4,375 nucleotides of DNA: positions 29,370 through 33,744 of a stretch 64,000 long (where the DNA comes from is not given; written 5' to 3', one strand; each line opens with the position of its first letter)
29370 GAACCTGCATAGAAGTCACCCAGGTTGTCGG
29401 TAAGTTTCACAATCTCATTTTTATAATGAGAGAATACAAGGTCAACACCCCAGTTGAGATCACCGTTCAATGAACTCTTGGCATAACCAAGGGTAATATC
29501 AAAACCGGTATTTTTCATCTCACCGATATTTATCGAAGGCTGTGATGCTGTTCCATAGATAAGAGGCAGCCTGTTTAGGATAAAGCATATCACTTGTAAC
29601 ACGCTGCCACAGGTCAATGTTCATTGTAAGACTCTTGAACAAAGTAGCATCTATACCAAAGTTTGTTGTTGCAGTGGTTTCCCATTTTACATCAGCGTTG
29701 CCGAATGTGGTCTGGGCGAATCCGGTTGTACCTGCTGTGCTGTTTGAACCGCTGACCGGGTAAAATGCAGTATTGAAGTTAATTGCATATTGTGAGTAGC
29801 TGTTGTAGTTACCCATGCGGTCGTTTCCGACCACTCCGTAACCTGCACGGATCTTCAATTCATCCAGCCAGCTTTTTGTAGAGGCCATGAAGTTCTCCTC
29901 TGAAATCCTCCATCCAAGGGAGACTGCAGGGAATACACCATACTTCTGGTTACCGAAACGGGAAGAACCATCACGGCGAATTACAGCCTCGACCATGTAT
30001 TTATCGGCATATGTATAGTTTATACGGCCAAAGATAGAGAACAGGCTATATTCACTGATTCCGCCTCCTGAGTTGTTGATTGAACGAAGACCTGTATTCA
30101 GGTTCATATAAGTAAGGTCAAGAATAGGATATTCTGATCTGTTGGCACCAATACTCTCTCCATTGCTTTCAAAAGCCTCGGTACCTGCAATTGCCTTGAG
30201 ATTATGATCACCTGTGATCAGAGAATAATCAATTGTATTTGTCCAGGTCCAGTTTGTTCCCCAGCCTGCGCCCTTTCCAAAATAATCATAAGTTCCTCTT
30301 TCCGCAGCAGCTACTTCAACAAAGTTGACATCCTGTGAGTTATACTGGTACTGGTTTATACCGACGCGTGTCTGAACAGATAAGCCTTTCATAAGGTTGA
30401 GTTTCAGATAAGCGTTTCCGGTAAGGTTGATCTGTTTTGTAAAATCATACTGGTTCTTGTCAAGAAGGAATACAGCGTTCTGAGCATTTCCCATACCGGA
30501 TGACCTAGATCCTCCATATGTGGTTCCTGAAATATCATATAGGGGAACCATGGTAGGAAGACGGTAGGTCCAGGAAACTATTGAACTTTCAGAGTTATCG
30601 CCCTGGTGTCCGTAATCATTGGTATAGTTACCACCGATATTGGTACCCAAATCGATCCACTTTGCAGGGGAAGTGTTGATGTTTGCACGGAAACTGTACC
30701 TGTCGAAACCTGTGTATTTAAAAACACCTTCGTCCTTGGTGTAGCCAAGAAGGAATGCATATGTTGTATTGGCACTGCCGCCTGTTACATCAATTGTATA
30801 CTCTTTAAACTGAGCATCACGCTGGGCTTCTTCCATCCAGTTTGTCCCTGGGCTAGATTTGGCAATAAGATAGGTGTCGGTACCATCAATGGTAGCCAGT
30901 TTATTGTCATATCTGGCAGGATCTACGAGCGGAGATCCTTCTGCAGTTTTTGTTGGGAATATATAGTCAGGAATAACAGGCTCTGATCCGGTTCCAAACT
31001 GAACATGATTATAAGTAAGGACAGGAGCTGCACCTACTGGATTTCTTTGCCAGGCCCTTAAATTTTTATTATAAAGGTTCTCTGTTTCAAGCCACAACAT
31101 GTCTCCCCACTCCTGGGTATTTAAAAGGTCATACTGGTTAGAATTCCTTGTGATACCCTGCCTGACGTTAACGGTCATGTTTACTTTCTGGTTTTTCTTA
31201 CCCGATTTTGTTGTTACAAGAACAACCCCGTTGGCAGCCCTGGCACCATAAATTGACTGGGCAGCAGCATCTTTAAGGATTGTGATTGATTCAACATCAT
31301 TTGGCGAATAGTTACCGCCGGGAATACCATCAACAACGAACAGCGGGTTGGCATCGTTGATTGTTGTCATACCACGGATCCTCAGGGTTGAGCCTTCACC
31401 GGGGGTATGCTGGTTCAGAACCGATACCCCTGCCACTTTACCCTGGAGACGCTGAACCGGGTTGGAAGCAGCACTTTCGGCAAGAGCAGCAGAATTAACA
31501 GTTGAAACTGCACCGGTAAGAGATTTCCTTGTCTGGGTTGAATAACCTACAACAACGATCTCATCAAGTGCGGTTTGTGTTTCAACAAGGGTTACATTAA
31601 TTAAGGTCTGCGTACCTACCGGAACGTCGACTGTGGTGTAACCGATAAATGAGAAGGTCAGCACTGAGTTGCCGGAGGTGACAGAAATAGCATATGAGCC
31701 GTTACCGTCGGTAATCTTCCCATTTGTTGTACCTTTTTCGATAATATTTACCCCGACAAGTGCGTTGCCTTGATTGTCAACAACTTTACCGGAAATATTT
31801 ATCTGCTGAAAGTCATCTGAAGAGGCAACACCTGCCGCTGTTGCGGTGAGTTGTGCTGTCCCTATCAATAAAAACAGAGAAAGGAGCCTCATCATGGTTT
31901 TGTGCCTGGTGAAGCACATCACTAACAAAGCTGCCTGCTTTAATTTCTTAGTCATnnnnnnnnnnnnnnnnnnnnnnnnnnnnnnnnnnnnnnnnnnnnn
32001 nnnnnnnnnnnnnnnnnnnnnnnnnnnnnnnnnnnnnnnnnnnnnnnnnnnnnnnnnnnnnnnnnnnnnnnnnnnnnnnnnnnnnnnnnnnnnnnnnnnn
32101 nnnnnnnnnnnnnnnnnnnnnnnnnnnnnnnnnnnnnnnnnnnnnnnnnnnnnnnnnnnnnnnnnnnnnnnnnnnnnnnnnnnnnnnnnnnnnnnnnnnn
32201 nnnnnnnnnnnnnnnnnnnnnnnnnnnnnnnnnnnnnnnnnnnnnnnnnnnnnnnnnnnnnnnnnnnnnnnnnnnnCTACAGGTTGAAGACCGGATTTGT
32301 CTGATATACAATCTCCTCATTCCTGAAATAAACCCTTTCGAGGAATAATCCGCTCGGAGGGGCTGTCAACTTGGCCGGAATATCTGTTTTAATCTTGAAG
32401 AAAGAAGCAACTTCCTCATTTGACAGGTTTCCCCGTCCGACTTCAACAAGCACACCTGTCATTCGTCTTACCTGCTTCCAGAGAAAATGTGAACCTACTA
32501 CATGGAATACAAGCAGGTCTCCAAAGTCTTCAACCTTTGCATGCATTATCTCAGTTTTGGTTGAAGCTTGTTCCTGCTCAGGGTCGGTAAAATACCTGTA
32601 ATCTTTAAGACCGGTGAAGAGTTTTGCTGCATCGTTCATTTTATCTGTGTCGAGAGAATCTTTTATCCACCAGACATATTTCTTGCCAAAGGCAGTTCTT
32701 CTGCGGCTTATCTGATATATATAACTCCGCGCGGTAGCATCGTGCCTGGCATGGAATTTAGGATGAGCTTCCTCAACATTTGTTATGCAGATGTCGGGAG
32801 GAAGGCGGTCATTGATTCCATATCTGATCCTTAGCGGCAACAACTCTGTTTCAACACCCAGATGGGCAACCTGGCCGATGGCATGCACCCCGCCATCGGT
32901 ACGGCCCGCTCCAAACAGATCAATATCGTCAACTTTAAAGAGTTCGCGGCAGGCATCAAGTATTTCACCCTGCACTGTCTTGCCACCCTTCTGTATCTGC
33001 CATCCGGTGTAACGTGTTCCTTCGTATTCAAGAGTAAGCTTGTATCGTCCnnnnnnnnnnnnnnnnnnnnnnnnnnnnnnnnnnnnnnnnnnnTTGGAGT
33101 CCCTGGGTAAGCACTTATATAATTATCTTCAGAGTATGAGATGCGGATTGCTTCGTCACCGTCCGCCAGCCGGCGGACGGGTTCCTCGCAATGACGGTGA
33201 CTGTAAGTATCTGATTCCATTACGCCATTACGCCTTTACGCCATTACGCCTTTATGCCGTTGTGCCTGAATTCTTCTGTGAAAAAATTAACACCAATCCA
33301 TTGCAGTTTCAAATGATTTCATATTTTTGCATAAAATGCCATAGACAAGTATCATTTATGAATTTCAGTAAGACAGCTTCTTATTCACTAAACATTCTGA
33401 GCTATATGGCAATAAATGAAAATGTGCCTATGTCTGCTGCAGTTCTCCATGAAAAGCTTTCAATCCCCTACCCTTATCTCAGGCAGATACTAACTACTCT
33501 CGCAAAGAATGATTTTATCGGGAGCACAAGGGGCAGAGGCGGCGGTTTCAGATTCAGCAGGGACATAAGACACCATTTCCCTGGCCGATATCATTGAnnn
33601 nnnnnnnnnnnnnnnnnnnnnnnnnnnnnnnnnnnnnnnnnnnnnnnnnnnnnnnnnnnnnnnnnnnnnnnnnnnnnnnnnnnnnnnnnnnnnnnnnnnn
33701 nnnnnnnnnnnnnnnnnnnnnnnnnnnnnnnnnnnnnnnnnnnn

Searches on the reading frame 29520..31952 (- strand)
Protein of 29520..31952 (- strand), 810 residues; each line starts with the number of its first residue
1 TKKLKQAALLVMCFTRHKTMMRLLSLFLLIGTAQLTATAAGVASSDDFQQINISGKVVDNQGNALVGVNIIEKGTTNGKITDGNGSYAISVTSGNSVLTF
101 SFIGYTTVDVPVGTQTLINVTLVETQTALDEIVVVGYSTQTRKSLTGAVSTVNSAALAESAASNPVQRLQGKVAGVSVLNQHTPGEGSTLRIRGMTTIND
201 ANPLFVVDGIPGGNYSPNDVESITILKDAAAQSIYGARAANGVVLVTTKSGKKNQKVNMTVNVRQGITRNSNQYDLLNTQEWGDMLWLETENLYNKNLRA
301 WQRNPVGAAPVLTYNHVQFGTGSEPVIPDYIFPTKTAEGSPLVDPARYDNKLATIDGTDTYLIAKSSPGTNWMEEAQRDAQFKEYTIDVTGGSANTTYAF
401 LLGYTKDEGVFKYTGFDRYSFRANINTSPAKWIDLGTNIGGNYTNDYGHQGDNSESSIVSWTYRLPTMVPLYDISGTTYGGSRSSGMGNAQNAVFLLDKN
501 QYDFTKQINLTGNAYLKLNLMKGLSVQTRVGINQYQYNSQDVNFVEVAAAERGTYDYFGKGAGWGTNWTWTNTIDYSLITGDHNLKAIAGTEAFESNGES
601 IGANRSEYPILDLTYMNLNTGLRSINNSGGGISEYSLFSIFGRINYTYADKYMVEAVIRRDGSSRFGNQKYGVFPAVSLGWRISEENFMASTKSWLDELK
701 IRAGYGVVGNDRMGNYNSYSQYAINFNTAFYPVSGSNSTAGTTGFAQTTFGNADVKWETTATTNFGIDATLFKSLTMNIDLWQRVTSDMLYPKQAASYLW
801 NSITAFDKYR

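Call 97: search_protein_families(library=pfam, proteins=[window:29520-31952:-], max_evalue=0.0001)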
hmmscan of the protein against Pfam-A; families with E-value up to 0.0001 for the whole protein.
window:29520-31952:- (810 aa): 2 families
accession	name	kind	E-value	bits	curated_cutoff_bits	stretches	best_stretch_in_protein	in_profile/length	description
PF13715.12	CarbopepD_reg_2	-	6.9e-16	58.5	32.2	1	53-134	1-88/88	CarboxypepD_reg-like domain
PF13620.12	CarboxypepD_reg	-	2.7e-08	34.5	32.3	1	53-122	2-81/82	Carboxypeptidase regulatory-like domain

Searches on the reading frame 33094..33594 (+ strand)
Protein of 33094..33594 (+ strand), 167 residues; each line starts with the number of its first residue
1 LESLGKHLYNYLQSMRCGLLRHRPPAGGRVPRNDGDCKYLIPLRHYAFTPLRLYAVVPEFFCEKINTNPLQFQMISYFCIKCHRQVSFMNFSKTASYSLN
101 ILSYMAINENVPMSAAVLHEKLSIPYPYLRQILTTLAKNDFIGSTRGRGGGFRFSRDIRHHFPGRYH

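Call 97: search_protein_families(library=pfam, proteins=[window:33094-33594:+], max_evalue=0.0001)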
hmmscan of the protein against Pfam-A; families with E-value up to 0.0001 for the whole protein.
window:33094-33594:+ (167 aa): 1 family
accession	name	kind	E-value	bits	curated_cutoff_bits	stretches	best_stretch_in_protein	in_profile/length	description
PF02082.26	Rrf2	-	3.7e-14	53.4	30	1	92-158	2-69/132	Iron-dependent Transcriptional regulator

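Call 98: search_protein_families(library=ncbifam, proteins=[window:33094-33594:+], max_evalue=0.0001)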
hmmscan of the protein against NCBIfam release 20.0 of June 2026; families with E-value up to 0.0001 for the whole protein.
window:33094-33594:+ (167 aa): 5 families
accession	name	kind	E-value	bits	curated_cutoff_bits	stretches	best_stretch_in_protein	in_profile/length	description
TIGR00738.1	rrf2_super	superfamily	5.4e-15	55.4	73.3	1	89-158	1-71/132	Rrf2 family transcriptional regulator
TIGR02944.1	suf_reg_Xantho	equivalog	1.8e-08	34.8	110.65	1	90-160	3-73/130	SUF system Fe-S cluster assembly regulator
TIGR02010.1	IscR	equivalog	1.8e-06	27.8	207.55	1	100-158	12-71/135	Fe-S cluster assembly transcriptional regulator IscR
NF008886.0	PRK11920.1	equivalog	6.6e-06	25.9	193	1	89-157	1-69/153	iron-responsive transcriptional regulator RirA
NF008110.0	PRK10857.1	equivalog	1.5e-05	24.9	275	1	97-158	9-71/164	Fe-S cluster assembly transcriptional regulator IscR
